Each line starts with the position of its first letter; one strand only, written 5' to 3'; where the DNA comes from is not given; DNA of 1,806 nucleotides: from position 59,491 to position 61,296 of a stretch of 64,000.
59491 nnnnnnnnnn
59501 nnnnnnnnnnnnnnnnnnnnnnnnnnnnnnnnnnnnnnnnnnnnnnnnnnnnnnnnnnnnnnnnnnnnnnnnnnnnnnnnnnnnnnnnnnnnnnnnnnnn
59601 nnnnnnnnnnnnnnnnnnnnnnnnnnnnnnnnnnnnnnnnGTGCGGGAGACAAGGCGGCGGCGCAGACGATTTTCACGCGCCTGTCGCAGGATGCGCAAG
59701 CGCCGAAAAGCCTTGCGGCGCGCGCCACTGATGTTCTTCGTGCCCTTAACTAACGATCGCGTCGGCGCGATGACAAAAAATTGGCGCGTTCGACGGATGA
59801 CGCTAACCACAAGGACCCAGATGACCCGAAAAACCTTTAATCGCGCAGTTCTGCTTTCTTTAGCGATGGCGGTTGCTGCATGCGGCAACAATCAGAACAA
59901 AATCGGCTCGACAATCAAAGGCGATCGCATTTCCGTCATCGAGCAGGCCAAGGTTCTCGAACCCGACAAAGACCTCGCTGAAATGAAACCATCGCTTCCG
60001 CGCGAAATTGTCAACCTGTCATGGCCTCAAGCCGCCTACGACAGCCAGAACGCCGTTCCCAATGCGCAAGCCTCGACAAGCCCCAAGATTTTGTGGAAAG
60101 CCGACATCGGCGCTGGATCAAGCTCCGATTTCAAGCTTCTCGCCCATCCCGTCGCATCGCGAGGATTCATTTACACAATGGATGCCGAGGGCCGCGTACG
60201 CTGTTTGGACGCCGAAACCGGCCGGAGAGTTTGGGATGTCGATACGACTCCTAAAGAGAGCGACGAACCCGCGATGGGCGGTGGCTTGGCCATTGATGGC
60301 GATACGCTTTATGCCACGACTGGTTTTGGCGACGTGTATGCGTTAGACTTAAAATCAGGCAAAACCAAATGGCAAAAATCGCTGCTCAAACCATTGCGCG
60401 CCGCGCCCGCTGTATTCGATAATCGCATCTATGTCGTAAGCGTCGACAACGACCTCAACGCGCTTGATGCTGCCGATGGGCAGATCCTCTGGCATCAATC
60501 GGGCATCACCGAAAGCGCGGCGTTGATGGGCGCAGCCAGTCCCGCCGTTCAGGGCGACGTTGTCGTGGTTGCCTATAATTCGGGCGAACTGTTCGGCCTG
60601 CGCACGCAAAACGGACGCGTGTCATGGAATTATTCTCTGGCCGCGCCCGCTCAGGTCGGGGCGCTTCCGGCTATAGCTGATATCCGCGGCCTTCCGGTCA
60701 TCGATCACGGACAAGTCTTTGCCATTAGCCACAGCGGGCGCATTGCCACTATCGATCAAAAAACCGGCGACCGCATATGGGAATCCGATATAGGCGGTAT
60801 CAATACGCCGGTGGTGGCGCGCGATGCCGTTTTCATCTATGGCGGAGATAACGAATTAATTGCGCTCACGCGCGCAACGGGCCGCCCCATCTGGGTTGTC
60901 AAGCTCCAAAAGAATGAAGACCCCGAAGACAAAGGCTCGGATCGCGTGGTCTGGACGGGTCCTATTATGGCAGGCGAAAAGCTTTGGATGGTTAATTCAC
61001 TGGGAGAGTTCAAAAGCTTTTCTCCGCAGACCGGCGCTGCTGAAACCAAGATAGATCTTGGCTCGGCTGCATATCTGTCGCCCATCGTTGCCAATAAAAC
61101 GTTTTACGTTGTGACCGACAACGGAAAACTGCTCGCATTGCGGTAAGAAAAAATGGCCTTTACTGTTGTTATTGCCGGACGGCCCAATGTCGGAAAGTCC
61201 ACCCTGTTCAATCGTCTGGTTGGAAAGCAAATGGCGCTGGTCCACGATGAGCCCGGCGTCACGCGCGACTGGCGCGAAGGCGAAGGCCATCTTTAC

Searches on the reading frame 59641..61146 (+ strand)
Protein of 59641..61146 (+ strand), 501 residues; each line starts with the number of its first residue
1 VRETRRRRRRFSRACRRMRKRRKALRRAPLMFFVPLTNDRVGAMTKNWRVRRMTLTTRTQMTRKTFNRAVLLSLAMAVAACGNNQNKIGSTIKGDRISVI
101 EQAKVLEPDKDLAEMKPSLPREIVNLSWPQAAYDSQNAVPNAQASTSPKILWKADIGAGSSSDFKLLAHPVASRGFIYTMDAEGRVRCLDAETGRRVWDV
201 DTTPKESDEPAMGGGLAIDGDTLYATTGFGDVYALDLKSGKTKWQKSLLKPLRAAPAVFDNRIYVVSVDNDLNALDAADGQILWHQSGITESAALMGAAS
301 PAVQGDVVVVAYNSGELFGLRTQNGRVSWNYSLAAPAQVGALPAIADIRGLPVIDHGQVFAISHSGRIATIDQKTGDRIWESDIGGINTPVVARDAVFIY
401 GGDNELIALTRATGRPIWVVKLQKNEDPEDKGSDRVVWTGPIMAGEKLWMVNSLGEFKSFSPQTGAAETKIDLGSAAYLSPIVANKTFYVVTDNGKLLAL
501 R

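Call 44: search_protein_families(library=pfam, proteins=[window:59641-61146:+], max_evalue=0.01)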
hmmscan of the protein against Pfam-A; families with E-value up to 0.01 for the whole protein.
window:59641-61146:+ (501 aa): 5 families
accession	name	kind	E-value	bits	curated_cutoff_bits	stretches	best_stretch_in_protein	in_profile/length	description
PF13360.13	PQQ_2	-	5.7e-64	216.4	27.6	1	183-419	2-232/233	Outer membrane protein assembly factor BamB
PF13570.13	Beta-prop_ACSF4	-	4.7e-26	92.4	133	1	174-500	19-327/329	Beta-alanine-activating enzyme, beta-propeller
PF01011.28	PQQ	-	4.2e-22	79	26.7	1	161-209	44-92/595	Glucose/ethanol/alcohol dehydrogenase, beta-propeller domain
PF25293.1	Beta-prop_EMC1_N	-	2.9e-06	27.6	34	1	261-388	32-151/219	EMC1 N-terminal beta-propeller domain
PF23727.1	Beta-prop_FAM234A_B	-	0.0035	16.4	26.4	0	263-290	93-120/467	FAM234A/B beta-propeller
